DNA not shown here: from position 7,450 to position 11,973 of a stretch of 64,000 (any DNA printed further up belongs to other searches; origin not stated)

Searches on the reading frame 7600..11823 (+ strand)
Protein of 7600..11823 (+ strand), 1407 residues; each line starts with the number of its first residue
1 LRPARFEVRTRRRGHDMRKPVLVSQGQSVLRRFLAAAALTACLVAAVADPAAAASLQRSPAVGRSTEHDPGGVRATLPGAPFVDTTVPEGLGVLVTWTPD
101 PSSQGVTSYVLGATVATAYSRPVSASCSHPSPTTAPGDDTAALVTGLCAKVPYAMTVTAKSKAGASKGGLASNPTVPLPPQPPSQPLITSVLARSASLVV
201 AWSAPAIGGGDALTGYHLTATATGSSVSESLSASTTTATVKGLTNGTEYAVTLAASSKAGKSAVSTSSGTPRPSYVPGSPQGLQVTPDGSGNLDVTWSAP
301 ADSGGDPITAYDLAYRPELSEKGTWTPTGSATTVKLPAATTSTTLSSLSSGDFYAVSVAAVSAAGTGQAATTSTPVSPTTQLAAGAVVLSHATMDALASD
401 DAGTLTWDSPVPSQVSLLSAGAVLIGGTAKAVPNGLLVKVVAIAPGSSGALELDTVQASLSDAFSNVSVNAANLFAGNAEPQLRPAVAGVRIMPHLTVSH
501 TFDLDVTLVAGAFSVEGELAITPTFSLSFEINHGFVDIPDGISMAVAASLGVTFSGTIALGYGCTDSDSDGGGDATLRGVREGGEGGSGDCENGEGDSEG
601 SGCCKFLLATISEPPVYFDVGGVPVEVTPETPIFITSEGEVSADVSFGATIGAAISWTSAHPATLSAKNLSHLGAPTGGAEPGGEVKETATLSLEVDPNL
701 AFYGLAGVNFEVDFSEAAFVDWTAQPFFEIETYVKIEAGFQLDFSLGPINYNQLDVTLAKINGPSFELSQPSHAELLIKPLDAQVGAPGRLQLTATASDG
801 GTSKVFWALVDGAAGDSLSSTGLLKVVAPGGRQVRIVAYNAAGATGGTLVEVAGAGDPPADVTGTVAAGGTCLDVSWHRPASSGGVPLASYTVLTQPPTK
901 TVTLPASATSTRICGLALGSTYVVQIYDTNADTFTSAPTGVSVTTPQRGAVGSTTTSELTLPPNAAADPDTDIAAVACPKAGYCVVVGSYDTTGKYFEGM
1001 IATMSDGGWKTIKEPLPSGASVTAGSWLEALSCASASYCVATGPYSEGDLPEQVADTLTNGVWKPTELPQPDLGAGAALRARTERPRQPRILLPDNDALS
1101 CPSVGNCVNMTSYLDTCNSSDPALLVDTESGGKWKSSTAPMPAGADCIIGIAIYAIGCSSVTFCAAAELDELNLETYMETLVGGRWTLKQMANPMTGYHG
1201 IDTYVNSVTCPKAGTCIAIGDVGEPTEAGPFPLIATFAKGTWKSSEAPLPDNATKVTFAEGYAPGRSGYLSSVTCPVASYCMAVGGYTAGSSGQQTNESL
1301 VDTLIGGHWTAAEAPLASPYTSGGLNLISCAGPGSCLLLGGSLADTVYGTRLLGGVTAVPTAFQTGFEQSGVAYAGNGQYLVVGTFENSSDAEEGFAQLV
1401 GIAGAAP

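Call 73: search_protein_families(library=pfam, proteins=[window:7600-11823:+], max_evalue=0.0001)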
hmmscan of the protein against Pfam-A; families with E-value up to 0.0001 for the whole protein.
window:7600-11823:+ (1407 aa): 4 families
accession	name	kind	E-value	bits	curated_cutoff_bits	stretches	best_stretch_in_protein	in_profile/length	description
PF00041.27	fn3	-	4.1e-38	129.9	25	3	279-372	2-80/84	Fibronectin type III domain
PF25300.1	Fn3_Dep-1_3rd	-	1.2e-11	44.8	26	1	868-927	8-70/85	Dep-1 third Fn3-like domain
PF25059.1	FN3_DSCAM-DSCAML_C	-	2.5e-11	44.2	39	0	303-372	15-76/89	DSCAM/DSCAML C-terminal Fn3-like domain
PF16656.11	Pur_ac_phosph_N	-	4.3e-06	27.6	30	0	194-263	11-87/93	Purple acid Phosphatase, N-terminal domain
